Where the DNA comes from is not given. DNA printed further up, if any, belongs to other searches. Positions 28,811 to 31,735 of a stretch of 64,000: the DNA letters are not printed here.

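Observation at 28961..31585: TPR-GAF-degenerate GGDEF protein with intact RxxD I-site: candidate new c-di-GMP receptor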

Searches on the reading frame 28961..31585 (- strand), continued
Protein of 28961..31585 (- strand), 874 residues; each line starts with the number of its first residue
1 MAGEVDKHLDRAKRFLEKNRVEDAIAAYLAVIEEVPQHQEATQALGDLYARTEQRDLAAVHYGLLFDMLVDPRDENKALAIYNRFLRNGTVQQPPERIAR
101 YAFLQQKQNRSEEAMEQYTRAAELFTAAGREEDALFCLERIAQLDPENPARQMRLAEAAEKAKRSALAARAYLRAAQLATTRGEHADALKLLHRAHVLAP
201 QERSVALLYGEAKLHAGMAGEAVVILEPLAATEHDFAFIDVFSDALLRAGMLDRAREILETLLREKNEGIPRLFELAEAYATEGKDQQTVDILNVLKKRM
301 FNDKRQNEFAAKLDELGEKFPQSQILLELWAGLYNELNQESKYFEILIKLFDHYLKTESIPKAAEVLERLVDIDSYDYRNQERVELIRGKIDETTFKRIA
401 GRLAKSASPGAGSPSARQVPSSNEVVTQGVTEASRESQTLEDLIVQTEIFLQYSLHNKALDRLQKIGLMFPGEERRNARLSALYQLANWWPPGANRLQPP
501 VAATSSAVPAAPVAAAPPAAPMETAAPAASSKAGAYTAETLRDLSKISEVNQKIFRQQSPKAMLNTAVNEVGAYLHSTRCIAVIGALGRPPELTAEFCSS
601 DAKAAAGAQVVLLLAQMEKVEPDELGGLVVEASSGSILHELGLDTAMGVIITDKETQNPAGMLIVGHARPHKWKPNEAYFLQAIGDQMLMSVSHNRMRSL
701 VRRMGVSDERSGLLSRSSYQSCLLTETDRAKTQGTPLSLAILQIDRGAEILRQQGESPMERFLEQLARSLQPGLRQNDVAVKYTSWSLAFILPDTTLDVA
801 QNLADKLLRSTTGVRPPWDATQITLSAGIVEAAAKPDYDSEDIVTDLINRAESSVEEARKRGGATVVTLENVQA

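Call 25: find_related_loci(query=window:28961-31585:-, collection=genome_contigs, flank=6000)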
Query window:28961-31585:- (874 aa) in genome_contigs; peptide patterns used: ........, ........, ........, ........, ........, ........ (x = any residue, [..] = any of these).
148 stretches matched a pattern; 69 encode a relative of the query (tblastn E <= 1e-3); 67 distinct loci.
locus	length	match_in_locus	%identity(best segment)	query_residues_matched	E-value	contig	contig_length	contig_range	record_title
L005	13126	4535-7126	78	1-871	0e+0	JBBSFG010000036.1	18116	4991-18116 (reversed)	MAG: Candidatus Acidiferrales bacterium isolate LS1_sbin.80 LS1_sbin.80_K_1206193_L_18116_cov_168.6315, whole genome sho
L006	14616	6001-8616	77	1-871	0e+0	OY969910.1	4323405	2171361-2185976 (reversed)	MAG: uncultured Acidobacteriota bacterium isolate MFD01213.bin.1.136 genome assembly, chromosome: 1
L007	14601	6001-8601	77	1-871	0e+0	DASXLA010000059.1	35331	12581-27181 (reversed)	MAG TPA_asm: Candidatus Acidoferrum sp. isolate SMAG_U5290 k141_2941010, whole genome shotgun sequence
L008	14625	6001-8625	76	1-871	0e+0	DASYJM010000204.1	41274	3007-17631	MAG TPA_asm: Candidatus Acidoferrum sp. isolate SMAG_U4295 k141_2676502, whole genome shotgun sequence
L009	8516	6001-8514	79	1-841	0e+0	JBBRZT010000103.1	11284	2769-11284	MAG: Candidatus Acidiferrales bacterium isolate metawrap_la5_66 metawrap_la5_66_K_1587275_L_11284_cov_31.5716, whole gen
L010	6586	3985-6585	76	1-867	0e+0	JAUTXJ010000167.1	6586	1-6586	MAG: Acidobacteriaceae bacterium isolate BP_11 scaffold_4017957, whole genome shotgun sequence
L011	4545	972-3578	74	1-871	0e+0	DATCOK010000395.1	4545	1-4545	MAG TPA_asm: Candidatus Acidoferrum sp. isolate SMAG_U7199 k141_205519, whole genome shotgun sequence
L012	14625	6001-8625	75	1-871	0e+0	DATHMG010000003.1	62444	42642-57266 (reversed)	MAG TPA_asm: Candidatus Acidoferrum sp. isolate SMAG_U12626 k141_4671536, whole genome shotgun sequence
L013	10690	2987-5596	77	1-871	0e+0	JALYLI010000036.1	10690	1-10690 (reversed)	MAG: Acidobacteriota bacterium isolate AFD bin35 SD1484-86_k127_2054045, whole genome shotgun sequence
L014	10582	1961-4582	75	1-871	0e+0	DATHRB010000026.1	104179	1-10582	MAG TPA_asm: Verrucomicrobiia bacterium isolate SMAG_U12754 k141_4226267, whole genome shotgun sequence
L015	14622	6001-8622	74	1-871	0e+0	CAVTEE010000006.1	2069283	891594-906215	MAG: uncultured Acidobacteriota bacterium isolate MFD00964.bin.2.61 genome assembly, contig: contig_5649, whole genome s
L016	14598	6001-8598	70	1-871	0e+0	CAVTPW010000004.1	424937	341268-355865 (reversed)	MAG: uncultured Acidobacteriota bacterium isolate MFD00731.bin.1.28 genome assembly, contig: contig_12741, whole genome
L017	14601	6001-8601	70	1-871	0e+0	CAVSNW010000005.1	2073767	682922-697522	MAG: uncultured Acidobacteriota bacterium isolate MFD03346.bin.1.1 genome assembly, contig: contig_9327, whole genome sh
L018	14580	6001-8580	69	1-871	0e+0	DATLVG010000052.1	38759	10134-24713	MAG TPA_asm: Candidatus Dormiibacterota bacterium isolate SMAG_U13186 k141_294218, whole genome shotgun sequence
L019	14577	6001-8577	70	1-871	0e+0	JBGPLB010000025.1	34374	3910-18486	MAG: Candidatus Acidiferrum sp. isolate OBJ_0618_7090110_272 k141_3778621_length_34374_cov_45.4437, whole genome shotgun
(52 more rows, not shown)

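Call 26: search_protein_representatives(protein=window:28961-31585:-)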
Query: 874 residues. Proteins with E-value up to 0.001 (for the whole library): 20426; up to 1e-10: 985; up to 1e-30: 192. The best 150 are listed.
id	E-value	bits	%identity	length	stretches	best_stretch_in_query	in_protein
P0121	1.2e-232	791.3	47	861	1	1-869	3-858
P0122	2.4e-185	634.8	41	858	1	7-868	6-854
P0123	4.6e-175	600.8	46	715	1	142-864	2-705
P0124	4.0e-169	581.2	39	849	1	4-867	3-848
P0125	9.2e-168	576.6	41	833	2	541-867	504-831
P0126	1.9e-165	569.0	61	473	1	24-477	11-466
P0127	6.3e-160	550.7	46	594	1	259-867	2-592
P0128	2.4e-150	519.1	45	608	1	248-869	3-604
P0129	4.0e-144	498.5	46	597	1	1-607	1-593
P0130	1.4e-132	460.3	36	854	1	4-867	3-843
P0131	9.6e-128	444.3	47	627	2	1-420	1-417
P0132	2.3e-127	443.1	47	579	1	1-564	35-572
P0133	3.4e-125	435.9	46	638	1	3-501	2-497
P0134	7.5e-122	424.8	46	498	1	105-623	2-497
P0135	1.1e-118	414.4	55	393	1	455-868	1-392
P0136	1.6e-114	400.6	32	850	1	4-866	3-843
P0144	6.6e-100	352.2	30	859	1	3-869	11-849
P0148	2.8e-95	336.9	30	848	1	5-866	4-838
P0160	2.0e-85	304.3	31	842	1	4-860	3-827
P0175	3.8e-73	263.7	26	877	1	4-871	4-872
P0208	4.4e-55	204.0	27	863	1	8-865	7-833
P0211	8.6e-55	203.0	29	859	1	1-866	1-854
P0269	7.9e-38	146.9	27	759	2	504-862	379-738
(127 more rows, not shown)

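Call 35: search_protein_families(library=pfam, proteins=[P0121, P0124, P0136, P0148, P0175, P0208, P0211, P0269, P0144, P0160], max_evalue=0.01)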
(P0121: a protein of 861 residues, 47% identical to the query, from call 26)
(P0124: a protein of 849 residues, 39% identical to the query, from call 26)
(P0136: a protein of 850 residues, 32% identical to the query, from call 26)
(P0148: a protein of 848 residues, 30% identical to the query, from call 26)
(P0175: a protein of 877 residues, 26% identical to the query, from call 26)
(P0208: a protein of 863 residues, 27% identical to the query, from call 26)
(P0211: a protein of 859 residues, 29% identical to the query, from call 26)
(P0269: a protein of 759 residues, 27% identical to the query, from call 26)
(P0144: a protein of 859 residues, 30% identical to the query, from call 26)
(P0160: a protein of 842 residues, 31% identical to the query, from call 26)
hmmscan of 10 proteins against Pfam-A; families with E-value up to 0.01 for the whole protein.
P0121 (861 aa): 21 families
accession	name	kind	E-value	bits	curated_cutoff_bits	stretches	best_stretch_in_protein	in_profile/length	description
PF14559.12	TPR_19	-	2.6e-30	105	25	4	181-235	3-57/68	Tetratricopeptide repeat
PF13428.12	TPR_14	-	5.1e-18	64.2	23.5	0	241-277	6-42/44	Tetratricopeptide repeat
PF13432.12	TPR_16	-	6.6e-15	55.7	32.7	2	68-126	4-62/65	Tetratricopeptide repeat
PF00990.26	GGDEF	-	2.6e-13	50.5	23.8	1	697-852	3-159/161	Diguanylate cyclase, GGDEF domain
PF07719.23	TPR_2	-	5.1e-11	42.2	27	0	172-202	4-34/34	Tetratricopeptide repeat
PF12895.13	ANAPC3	-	8.7e-10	39.2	27.2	1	184-260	4-80/82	Anaphase-promoting complex, cyclosome, subunit 3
PF23914.1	TPR_CcmH_CycH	-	1.5e-09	38.3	42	1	175-261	56-146/158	Cytochrome c-type biogenesis protein H TPR domain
PF25064.1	ARM_TT21_5th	-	5.9e-07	30.2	27.8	0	18-65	12-59/117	TT21 fifth ARM repeats domain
PF01590.32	GAF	-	1.3e-06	29.4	22.4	1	550-680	2-131/133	GAF domain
PF20225.4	DUF6584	-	2e-06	28.4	27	0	7-65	3-61/171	Family of unknown function (DUF6584)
PF13371.12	TPR_9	-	2.7e-06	27.8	35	0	70-121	4-55/73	Tetratricopeptide repeat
PF13181.12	TPR_8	-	6.2e-06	26.4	25.7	0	170-202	2-34/34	Tetratricopeptide repeat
PF14938.12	SNAP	-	9.5e-05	22.4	25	0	91-147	110-167/282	Soluble NSF attachment protein, SNAP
PF24575.1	TPR_Slam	-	0.00011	23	35.2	0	214-291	23-102/104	Surface lipoprotein assembly modifier, N-terminal TPR repeats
PF14561.12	TPR_20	-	0.00016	22.4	25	0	261-297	13-49/90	Tetratricopeptide repeat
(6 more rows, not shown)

P0124 (849 aa): 25 families
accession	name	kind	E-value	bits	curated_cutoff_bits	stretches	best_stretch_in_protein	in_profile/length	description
PF14559.12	TPR_19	-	2e-24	86.1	25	3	15-58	2-45/68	Tetratricopeptide repeat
PF13428.12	TPR_14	-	3.2e-20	71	23.5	1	8-46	5-43/44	Tetratricopeptide repeat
PF07719.23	TPR_2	-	6.4e-19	66.9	27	2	7-37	4-34/34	Tetratricopeptide repeat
PF13414.12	TPR_11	-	4.3e-18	65.2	26.8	1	13-44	3-34/42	TPR repeat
PF00515.34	TPR_1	-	4.4e-13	48.9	27.8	2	8-37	5-34/34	Tetratricopeptide repeat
PF13181.12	TPR_8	-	8.7e-11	41.5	25.7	0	14-37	11-34/34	Tetratricopeptide repeat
PF13432.12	TPR_16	-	1.2e-10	42.1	32.7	2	9-58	2-51/65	Tetratricopeptide repeat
PF00990.26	GGDEF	-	1.2e-10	41.9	23.8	1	699-843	14-158/161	Diguanylate cyclase, GGDEF domain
PF13424.12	TPR_12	-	6.7e-10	39.5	30.1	0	10-61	9-68/77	Tetratricopeptide repeat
PF01590.32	GAF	-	8.1e-10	39.8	22.4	1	542-674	3-133/133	GAF domain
PF20225.4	DUF6584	-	2.1e-09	38.1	27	1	4-120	3-111/171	Family of unknown function (DUF6584)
PF25064.1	ARM_TT21_5th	-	3.9e-08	34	27.8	0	14-61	11-58/117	TT21 fifth ARM repeats domain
PF12895.13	ANAPC3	-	2.4e-07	31.4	27.2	0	183-259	7-80/82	Anaphase-promoting complex, cyclosome, subunit 3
PF13371.12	TPR_9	-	4.6e-07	30.2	35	0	14-75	5-66/73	Tetratricopeptide repeat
PF13431.12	TPR_17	-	2.1e-06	28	24.4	0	27-57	2-32/34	Tetratricopeptide repeat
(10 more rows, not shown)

P0136 (850 aa): 23 families
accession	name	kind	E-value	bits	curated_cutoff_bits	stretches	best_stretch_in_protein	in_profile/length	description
PF13428.12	TPR_14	-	1e-18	66.3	23.5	1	61-100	4-43/44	Tetratricopeptide repeat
PF14559.12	TPR_19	-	2.6e-16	60.1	25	2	211-254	2-45/68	Tetratricopeptide repeat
PF13371.12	TPR_9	-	8.8e-12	45.3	35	1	67-120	4-57/73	Tetratricopeptide repeat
PF13181.12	TPR_8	-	9.5e-12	44.5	25.7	1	59-91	2-34/34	Tetratricopeptide repeat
PF07719.23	TPR_2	-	4.2e-10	39.4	27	0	95-121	4-30/34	Tetratricopeptide repeat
PF00515.34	TPR_1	-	5e-09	36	27.8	1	97-121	6-30/34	Tetratricopeptide repeat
PF13432.12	TPR_16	-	5.9e-09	36.7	32.7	0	206-266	3-63/65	Tetratricopeptide repeat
PF23914.1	TPR_CcmH_CycH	-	5.6e-08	33.2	42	1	188-254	72-141/158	Cytochrome c-type biogenesis protein H TPR domain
PF01590.32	GAF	-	7.8e-08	33.4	22.4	1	613-670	78-133/133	GAF domain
PF13176.12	TPR_7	-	8.4e-08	32.2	27.9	0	97-123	4-30/36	Tetratricopeptide repeat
PF13414.12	TPR_11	-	5.9e-07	29.5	26.8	0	13-44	3-34/42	TPR repeat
PF00990.26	GGDEF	-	7.4e-07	29.5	23.8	1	685-840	3-159/161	Diguanylate cyclase, GGDEF domain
PF25064.1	ARM_TT21_5th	-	7.9e-07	29.8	27.8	0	202-259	3-60/117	TT21 fifth ARM repeats domain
PF13431.12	TPR_17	-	1.1e-06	28.9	24.4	0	81-113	2-34/34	Tetratricopeptide repeat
PF12895.13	ANAPC3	-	9.7e-06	26.2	27.2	0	188-254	11-76/82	Anaphase-promoting complex, cyclosome, subunit 3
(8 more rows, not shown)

P0148 (848 aa): 21 families
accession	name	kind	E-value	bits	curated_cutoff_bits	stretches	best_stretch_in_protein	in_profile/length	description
PF14559.12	TPR_19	-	3.9e-20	72.4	25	2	191-242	16-67/68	Tetratricopeptide repeat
PF13432.12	TPR_16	-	2.5e-19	69.8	32.7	2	204-267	1-64/65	Tetratricopeptide repeat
PF13428.12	TPR_14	-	1.6e-16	59.6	23.5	2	204-243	5-44/44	Tetratricopeptide repeat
PF07719.23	TPR_2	-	1.3e-12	47.2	27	0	236-266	3-33/34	Tetratricopeptide repeat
PF01590.32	GAF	-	6.3e-11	43.4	22.4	1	526-665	2-133/133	GAF domain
PF23914.1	TPR_CcmH_CycH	-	3.5e-10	40.4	42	1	189-260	73-147/158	Cytochrome c-type biogenesis protein H TPR domain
PF13181.12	TPR_8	-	1.4e-08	34.7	25.7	0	239-265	6-32/34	Tetratricopeptide repeat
PF00515.34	TPR_1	-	2.1e-07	30.9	27.8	0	120-145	9-34/34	Tetratricopeptide repeat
PF00990.26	GGDEF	-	8.9e-07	29.3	23.8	1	679-785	2-108/161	Diguanylate cyclase, GGDEF domain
PF13492.12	GAF_3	-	1.4e-06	29.2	27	1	525-667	1-129/129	GAF domain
PF00637.26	Clathrin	-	2e-06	28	29.6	1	204-269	11-77/143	Region in Clathrin and VPS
PF13431.12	TPR_17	-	4e-06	27.1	24.4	0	134-165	1-32/34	Tetratricopeptide repeat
PF13174.12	TPR_6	-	6.6e-06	26.9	26.3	0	204-232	4-32/33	Tetratricopeptide repeat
PF13414.12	TPR_11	-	8.2e-06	25.8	26.8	0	121-158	3-40/42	TPR repeat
PF13176.12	TPR_7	-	8.4e-06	25.9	27.9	0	95-127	2-34/36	Tetratricopeptide repeat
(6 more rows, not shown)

P0175 (877 aa): 29 families (the best 25 are shown)
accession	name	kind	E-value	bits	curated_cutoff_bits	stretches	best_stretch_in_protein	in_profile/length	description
PF14559.12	TPR_19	-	3e-24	85.6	25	3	214-264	4-54/68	Tetratricopeptide repeat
PF13428.12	TPR_14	-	6.9e-20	70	23.5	1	11-48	7-44/44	Tetratricopeptide repeat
PF07719.23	TPR_2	-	6.7e-18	63.7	27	0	171-199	5-33/34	Tetratricopeptide repeat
PF13432.12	TPR_16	-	1.8e-16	60.6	32.7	2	10-66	2-58/65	Tetratricopeptide repeat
PF01590.32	GAF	-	1.1e-14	55.6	22.4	1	551-688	4-133/133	GAF domain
PF13371.12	TPR_9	-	1.3e-13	51.1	35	1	177-236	5-64/73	Tetratricopeptide repeat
PF13414.12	TPR_11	-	1.4e-12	47.5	26.8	1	13-53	2-42/42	TPR repeat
PF23914.1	TPR_CcmH_CycH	-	8.3e-11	42.4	42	1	174-268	57-154/158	Cytochrome c-type biogenesis protein H TPR domain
PF00515.34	TPR_1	-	9.7e-11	41.5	27.8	1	177-199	11-33/34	Tetratricopeptide repeat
PF13431.12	TPR_17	-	2.8e-10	40.1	24.4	0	225-256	3-34/34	Tetratricopeptide repeat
PF13185.12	GAF_2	-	7.2e-09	36.4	28.6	1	611-688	61-135/136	GAF domain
PF12895.13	ANAPC3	-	1.8e-08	35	27.2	0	186-257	8-78/82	Anaphase-promoting complex, cyclosome, subunit 3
PF24575.1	TPR_Slam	-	3.6e-08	34.2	35.2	0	69-114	57-102/104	Surface lipoprotein assembly modifier, N-terminal TPR repeats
PF00990.26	GGDEF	-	8.2e-08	32.6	23.8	1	701-802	1-102/161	Diguanylate cyclase, GGDEF domain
PF20225.4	DUF6584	-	5.8e-06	26.9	27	0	6-58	4-56/171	Family of unknown function (DUF6584)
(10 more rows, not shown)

P0208 (863 aa): 3 families
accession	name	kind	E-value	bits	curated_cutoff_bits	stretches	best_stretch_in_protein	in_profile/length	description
PF01590.32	GAF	-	1.2e-09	39.2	22.4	1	524-656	4-130/133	GAF domain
PF13185.12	GAF_2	-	0.00055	20.6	28.6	1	529-656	11-132/136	GAF domain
PF23914.1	TPR_CcmH_CycH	-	0.0023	18.2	42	0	133-180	38-85/158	Cytochrome c-type biogenesis protein H TPR domain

P0211 (859 aa): 2 families
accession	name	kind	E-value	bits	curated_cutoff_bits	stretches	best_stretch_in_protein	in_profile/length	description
PF01590.32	GAF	-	1.1e-07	32.9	22.4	1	543-677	4-133/133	GAF domain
PF13185.12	GAF_2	-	0.00019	22.1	28.6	1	624-677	83-135/136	GAF domain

P0269 (759 aa): 4 families
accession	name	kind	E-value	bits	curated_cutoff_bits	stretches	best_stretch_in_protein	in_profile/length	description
PF01590.32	GAF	-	2.5e-07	31.7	22.4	1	438-569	6-131/133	GAF domain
PF13428.12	TPR_14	-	0.00013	22.8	23.5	1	70-106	2-38/44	Tetratricopeptide repeat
PF00990.26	GGDEF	-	0.0003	21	23.8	1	586-738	3-158/161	Diguanylate cyclase, GGDEF domain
PF13185.12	GAF_2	-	0.00043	20.9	28.6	1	502-570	66-134/136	GAF domain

P0144 (859 aa): 11 families
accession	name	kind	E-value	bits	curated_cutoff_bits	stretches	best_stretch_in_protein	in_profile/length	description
PF00990.26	GGDEF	-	1.8e-16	60.7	23.8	1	686-843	2-159/161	Diguanylate cyclase, GGDEF domain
PF14559.12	TPR_19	-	9.2e-13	48.8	25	3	23-74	1-52/68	Tetratricopeptide repeat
PF01590.32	GAF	-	9.1e-08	33.2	22.4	1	542-672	10-133/133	GAF domain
PF13428.12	TPR_14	-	1.1e-07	32.2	23.5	0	240-272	2-34/44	Tetratricopeptide repeat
PF12895.13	ANAPC3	-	3.6e-07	30.8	27.2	1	193-261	11-78/82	Anaphase-promoting complex, cyclosome, subunit 3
PF07719.23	TPR_2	-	5.7e-05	23.4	27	0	19-46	7-34/34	Tetratricopeptide repeat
PF00515.34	TPR_1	-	0.00015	21.8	27.8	0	19-46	7-34/34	Tetratricopeptide repeat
PF13185.12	GAF_2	-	0.00023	21.8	28.6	1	593-672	58-135/136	GAF domain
PF13414.12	TPR_11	-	0.00029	20.9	26.8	0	23-47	4-28/42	TPR repeat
PF13492.12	GAF_3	-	0.00079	20.3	27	1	588-674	53-129/129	GAF domain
PF25058.1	ARM_TT21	-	0.002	18.5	27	0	21-73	68-120/155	Tetratricopeptide repeat protein 21 ARM repeat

P0160 (842 aa): 9 families
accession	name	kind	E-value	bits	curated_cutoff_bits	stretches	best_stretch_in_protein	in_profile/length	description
PF14559.12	TPR_19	-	8.6e-10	39.2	25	1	179-231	6-58/68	Tetratricopeptide repeat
PF01590.32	GAF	-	1.4e-09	39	22.4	1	527-661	5-132/133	GAF domain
PF00990.26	GGDEF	-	8.8e-08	32.5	23.8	1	676-821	4-154/161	Diguanylate cyclase, GGDEF domain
PF23914.1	TPR_CcmH_CycH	-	0.00022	21.6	42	1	142-187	47-91/158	Cytochrome c-type biogenesis protein H TPR domain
PF13185.12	GAF_2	-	0.00065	20.4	28.6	1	613-661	87-134/136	GAF domain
PF13424.12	TPR_12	-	0.0015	19.1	30.1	0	163-222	2-69/77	Tetratricopeptide repeat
PF13428.12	TPR_14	-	0.0026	18.7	23.5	0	112-153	2-43/44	Tetratricopeptide repeat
PF13492.12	GAF_3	-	0.0028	18.5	27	1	594-658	64-123/129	GAF domain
PF14938.12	SNAP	-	0.0029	17.6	25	0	43-91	119-168/282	Soluble NSF attachment protein, SNAP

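Call 39: find_encoding_contigs(protein=P0148, flank=8000, max_places=2)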
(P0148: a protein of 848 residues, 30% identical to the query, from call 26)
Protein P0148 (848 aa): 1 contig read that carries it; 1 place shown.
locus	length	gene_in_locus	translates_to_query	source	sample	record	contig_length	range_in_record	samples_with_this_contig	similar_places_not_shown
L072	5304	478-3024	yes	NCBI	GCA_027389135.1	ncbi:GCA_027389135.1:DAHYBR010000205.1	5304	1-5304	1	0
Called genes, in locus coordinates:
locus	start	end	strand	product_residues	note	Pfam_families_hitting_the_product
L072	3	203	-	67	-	?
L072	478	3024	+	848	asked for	PF00515:TPR_1 (faint), PF07719:TPR_2 (faint), PF13174:TPR_6 (faint), PF13432:TPR_16, PF14559:TPR_19 (weak), PF01590:GAF, PF13492:GAF_3 (weak), PF00990:GGDEF (weak), +8 more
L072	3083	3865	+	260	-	PF00378:ECH_1, PF16113:ECH_2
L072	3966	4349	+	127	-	PF01029:NusB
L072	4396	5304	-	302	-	?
